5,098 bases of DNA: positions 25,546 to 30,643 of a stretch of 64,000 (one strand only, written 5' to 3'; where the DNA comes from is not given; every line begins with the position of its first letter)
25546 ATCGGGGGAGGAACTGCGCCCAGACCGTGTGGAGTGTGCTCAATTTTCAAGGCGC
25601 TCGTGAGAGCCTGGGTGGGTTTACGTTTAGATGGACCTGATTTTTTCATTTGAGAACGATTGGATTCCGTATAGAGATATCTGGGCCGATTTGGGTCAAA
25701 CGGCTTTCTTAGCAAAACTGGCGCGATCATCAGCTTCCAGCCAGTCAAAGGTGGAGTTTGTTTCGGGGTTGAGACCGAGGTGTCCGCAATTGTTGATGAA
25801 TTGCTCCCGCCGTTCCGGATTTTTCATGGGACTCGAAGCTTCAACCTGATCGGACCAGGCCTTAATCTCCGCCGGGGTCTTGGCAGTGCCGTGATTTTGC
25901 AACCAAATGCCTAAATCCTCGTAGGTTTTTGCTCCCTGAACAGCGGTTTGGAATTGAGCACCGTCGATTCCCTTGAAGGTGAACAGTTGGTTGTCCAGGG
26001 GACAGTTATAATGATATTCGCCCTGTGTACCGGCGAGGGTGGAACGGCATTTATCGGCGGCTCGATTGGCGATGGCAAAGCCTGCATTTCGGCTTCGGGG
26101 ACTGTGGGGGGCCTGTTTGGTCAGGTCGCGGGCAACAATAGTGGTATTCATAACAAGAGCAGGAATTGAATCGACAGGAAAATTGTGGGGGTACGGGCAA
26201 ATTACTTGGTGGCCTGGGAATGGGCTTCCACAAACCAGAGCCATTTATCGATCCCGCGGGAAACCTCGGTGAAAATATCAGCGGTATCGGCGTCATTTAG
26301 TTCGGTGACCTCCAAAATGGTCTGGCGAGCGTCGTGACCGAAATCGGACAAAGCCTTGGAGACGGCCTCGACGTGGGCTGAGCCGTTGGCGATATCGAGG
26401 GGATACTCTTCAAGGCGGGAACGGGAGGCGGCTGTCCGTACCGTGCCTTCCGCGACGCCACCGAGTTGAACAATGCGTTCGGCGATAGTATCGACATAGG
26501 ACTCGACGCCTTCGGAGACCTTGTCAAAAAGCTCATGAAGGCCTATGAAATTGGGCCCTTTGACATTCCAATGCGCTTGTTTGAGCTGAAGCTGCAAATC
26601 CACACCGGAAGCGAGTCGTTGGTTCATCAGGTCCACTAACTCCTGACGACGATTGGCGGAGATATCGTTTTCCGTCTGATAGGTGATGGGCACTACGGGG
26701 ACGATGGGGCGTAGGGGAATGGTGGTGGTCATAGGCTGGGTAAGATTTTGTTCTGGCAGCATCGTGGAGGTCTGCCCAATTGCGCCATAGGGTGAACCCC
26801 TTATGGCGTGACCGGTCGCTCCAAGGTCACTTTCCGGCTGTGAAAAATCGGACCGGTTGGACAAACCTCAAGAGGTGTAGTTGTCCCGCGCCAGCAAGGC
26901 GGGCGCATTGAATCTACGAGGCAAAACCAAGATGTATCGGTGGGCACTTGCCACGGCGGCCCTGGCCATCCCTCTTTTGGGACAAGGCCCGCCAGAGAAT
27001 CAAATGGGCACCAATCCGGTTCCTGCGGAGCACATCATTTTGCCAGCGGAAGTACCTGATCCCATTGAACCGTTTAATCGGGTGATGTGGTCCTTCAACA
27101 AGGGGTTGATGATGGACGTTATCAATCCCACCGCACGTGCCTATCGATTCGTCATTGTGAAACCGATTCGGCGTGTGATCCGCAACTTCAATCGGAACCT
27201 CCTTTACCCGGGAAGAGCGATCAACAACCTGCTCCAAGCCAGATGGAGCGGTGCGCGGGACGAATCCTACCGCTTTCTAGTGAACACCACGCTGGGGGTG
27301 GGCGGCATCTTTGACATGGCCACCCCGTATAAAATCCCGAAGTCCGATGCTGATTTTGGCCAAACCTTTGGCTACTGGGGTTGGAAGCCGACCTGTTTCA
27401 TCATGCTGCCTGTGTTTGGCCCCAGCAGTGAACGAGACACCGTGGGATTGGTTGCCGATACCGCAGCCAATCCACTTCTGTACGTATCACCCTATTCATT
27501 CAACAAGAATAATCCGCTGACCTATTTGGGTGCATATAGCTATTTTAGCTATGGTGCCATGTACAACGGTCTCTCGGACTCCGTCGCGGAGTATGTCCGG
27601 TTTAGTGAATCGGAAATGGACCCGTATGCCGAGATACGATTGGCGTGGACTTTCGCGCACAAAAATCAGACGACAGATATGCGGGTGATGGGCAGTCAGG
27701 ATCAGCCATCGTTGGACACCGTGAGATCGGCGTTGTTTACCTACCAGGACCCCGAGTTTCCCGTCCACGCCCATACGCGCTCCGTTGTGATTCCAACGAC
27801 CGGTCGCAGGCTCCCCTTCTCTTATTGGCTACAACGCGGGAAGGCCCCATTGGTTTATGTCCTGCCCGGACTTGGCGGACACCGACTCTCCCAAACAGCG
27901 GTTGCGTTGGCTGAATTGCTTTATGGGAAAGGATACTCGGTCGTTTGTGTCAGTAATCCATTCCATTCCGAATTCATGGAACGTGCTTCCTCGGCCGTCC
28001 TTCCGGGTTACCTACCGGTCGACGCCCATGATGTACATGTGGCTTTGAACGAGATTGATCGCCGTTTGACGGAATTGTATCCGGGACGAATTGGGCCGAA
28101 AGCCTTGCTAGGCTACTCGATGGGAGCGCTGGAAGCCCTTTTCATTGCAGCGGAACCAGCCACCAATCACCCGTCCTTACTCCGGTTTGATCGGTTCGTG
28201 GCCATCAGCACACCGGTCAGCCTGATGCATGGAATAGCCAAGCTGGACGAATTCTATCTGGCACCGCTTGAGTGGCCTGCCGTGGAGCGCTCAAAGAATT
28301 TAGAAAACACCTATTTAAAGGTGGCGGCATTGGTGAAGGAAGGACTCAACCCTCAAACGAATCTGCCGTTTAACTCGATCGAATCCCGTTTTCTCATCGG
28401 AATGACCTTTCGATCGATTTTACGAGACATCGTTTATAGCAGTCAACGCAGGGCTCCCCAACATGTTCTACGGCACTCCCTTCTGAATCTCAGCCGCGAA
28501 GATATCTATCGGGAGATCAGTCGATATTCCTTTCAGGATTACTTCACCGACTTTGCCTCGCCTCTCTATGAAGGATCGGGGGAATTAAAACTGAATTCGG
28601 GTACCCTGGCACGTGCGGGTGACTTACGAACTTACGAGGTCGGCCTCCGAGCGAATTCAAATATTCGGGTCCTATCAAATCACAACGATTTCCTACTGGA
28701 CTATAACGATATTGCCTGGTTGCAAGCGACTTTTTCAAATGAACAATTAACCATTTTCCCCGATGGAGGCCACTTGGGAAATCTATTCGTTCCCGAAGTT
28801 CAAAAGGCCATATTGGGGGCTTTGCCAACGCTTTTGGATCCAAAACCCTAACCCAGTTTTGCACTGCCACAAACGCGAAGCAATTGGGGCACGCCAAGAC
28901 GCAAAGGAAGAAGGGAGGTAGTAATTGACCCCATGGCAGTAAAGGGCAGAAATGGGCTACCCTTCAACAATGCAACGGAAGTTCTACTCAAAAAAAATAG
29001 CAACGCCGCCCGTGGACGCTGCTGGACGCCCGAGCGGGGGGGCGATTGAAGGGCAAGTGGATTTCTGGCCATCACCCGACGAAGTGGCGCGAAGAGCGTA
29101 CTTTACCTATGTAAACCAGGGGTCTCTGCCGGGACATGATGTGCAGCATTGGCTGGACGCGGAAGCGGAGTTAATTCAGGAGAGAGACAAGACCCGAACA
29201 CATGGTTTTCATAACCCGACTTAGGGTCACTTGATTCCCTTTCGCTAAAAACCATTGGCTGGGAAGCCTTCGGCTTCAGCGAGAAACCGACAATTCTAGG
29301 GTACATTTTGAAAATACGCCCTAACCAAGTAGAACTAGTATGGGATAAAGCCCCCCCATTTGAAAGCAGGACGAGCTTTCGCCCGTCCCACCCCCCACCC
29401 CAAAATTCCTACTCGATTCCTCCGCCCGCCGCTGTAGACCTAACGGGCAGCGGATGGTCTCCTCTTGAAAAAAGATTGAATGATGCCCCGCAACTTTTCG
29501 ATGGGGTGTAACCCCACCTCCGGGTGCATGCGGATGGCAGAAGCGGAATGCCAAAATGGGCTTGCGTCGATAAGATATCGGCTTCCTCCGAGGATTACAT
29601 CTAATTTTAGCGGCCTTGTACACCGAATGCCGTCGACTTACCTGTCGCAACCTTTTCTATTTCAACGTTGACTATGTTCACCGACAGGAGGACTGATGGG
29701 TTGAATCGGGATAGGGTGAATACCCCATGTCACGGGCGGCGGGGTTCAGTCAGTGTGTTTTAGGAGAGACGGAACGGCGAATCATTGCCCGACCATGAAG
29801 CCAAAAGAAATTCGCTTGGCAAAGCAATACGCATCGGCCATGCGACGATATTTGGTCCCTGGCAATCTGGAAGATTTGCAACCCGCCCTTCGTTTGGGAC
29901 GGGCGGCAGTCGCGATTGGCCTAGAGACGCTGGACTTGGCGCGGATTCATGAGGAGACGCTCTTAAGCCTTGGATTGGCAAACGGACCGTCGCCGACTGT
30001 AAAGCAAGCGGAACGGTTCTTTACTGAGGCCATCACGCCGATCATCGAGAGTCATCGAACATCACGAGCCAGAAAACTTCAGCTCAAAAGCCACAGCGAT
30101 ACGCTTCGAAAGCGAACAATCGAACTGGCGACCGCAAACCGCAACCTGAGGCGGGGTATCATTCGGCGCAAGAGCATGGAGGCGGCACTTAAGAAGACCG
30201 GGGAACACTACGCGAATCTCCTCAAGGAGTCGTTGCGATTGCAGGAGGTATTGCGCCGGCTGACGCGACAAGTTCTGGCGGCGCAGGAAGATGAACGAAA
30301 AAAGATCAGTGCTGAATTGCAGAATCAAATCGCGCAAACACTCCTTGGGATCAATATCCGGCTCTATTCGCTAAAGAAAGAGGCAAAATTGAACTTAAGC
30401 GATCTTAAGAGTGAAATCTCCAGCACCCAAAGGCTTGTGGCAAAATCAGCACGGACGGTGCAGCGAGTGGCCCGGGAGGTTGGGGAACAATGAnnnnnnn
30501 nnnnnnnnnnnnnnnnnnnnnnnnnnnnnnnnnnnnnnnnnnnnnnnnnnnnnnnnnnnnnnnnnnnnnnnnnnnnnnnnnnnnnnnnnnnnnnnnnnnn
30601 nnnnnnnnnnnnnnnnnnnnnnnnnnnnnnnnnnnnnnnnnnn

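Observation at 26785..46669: Shared 16-nt upstream motif links dps, osmY-like, entericidin, yciF-like, DUF2934 and the kinase/regulator operon into a candidate stress regulon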

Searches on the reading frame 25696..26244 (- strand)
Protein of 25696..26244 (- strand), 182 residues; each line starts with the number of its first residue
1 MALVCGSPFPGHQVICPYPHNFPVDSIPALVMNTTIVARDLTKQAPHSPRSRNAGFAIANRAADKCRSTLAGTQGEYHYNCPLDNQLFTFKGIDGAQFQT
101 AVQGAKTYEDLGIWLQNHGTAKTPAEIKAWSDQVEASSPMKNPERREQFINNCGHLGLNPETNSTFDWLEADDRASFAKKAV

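Call 5: search_protein_families(library=pfam, proteins=[window:25696-26244:-], max_evalue=0.01)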
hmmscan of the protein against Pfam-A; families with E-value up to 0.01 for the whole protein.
window:25696-26244:- (182 aa): 1 family
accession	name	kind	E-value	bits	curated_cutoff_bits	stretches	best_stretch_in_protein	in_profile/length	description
PF16798.10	DUF5069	-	3.3e-29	102.2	27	1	43-173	1-131/133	Domain of unknown function (DUF5069)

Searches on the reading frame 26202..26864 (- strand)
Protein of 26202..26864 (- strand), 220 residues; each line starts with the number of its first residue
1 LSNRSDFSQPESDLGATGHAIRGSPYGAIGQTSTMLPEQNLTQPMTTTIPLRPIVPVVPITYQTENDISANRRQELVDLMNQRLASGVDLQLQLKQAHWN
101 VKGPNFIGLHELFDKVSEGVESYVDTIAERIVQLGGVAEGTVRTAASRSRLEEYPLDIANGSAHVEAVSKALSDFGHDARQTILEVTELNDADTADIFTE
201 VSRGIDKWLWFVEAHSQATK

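Call 5: search_protein_families(library=pfam, proteins=[window:26202-26864:-], max_evalue=0.01)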
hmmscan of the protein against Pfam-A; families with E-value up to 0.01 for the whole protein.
window:26202-26864:- (220 aa): 1 family
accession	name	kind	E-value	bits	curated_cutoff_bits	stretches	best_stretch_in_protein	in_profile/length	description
PF00210.30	Ferritin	-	7.9e-21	74.9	24.5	1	78-217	2-137/142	Ferritin-like domain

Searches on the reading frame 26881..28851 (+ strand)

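Call 5: search_protein_families(library=pfam, proteins=[window:26881-28851:+], max_evalue=0.01)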
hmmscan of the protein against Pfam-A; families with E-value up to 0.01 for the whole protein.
window:26881-28851:+ (656 aa): 3 families
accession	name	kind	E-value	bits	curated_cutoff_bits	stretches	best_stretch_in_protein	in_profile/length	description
PF04333.18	MlaA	-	1.2e-53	182.1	25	1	59-259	2-191/195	MlaA lipoprotein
PF00561.26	Abhydrolase_1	-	1.4e-07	31.9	25.8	1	323-461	1-118/245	alpha/beta hydrolase fold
PF12697.13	Abhydrolase_6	-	0.00013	23.2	26.3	1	327-483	3-94/217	Alpha/beta hydrolase family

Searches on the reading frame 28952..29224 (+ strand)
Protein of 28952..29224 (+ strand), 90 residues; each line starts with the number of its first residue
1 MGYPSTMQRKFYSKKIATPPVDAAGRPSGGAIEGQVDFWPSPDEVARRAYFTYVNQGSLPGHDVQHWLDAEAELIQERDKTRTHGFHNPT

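Call 5: search_protein_families(library=pfam, proteins=[window:28952-29224:+], max_evalue=0.01)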
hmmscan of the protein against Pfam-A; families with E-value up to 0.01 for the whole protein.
window:28952-29224:+ (90 aa): 1 family
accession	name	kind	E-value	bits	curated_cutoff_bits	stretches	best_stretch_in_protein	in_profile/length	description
PF11154.13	DUF2934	-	6.9e-10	38.8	22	1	42-74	3-35/37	Protein of unknown function (DUF2934)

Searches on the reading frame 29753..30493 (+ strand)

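Call 5: search_protein_families(library=pfam, proteins=[window:29753-30493:+], max_evalue=0.01)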
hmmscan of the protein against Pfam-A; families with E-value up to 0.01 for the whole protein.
window:29753-30493:+ (246 aa): 2 families
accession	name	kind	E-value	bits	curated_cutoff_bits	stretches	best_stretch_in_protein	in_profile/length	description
PF08673.15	RsbU_N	-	0.00093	19.8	25.5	1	24-94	1-69/75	Phosphoserine phosphatase RsbU, N-terminal domain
PF07730.19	HisKA_3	-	0.0088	17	24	1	181-242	1-62/68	Histidine kinase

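Call 29: search_protein_families(library=ncbifam, proteins=[window:29753-30493:+], max_evalue=0.001)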
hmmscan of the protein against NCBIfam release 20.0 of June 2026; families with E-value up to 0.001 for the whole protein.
window:29753-30493:+ (246 aa): 1 family
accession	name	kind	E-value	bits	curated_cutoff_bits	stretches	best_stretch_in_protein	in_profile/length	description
NF052443.1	SensHisKinMctS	equivalog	6.9e-06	24.6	700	1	164-242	233-311/457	two-component system sensor histidine kinase MctS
